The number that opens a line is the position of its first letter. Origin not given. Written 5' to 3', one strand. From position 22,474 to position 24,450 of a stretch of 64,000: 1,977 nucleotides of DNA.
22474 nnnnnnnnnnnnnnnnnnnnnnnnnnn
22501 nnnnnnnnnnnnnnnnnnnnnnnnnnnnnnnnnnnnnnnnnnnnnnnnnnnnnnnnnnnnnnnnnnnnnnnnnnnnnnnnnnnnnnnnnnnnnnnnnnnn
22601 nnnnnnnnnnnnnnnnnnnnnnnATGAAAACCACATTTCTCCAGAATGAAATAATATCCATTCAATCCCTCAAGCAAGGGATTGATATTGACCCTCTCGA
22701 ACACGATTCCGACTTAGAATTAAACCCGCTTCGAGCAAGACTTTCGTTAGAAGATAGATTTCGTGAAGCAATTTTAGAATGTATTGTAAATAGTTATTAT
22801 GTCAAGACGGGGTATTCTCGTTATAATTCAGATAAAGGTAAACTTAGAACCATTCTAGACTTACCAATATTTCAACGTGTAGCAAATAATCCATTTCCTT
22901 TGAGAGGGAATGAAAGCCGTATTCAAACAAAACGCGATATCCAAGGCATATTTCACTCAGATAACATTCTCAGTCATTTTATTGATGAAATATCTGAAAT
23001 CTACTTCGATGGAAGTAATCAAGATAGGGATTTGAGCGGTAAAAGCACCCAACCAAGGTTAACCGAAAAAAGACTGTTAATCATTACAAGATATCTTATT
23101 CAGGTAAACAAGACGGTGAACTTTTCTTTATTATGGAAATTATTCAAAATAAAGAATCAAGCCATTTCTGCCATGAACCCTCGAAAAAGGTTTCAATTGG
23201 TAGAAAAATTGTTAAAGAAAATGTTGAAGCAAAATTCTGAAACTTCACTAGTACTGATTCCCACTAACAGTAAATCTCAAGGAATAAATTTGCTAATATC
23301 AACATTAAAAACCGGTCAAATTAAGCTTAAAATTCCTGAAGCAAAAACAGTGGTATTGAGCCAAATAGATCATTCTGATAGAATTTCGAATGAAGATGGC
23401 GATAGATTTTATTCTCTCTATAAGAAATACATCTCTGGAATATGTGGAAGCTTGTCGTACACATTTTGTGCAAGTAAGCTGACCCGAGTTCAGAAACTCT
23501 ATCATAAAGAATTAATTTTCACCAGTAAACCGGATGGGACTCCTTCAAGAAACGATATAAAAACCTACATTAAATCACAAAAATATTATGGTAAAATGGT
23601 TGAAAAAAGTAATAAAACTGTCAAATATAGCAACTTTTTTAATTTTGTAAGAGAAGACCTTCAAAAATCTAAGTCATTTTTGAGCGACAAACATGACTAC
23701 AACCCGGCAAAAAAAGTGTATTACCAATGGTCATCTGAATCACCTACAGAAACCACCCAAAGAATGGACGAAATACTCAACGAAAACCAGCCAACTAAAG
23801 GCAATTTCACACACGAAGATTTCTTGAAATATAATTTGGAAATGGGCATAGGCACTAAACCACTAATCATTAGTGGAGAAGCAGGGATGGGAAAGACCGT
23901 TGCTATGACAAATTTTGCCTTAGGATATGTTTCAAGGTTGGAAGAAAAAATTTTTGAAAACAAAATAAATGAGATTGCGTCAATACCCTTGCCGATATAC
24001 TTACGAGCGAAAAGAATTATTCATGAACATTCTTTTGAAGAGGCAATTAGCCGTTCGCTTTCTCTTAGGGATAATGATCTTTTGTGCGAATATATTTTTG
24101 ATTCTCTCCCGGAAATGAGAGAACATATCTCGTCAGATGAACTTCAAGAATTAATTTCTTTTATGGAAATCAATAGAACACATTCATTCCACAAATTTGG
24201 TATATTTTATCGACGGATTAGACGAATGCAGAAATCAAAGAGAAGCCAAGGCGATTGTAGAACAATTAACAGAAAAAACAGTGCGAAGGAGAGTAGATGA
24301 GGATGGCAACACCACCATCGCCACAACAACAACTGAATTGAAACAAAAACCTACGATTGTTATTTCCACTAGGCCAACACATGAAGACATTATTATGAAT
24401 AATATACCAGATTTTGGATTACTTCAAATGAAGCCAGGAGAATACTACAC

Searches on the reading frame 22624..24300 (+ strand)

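Call 3: search_protein_families(library=pfam, proteins=[window:22624-24300:+], max_evalue=0.1)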
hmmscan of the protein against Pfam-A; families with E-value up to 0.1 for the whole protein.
window:22624-24300:+ (558 aa): 3 families
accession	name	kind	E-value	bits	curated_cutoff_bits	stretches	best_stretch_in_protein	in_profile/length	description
PF20720.3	nSTAND3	-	0.012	15.7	27.2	1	412-452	18-58/155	Novel STAND NTPase 3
PF13191.12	AAA_16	-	0.015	16.3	32.6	1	412-514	25-124/167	AAA ATPase domain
PF05729.18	NACHT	-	0.05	13.9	26.7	0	413-435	2-24/167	NACHT domain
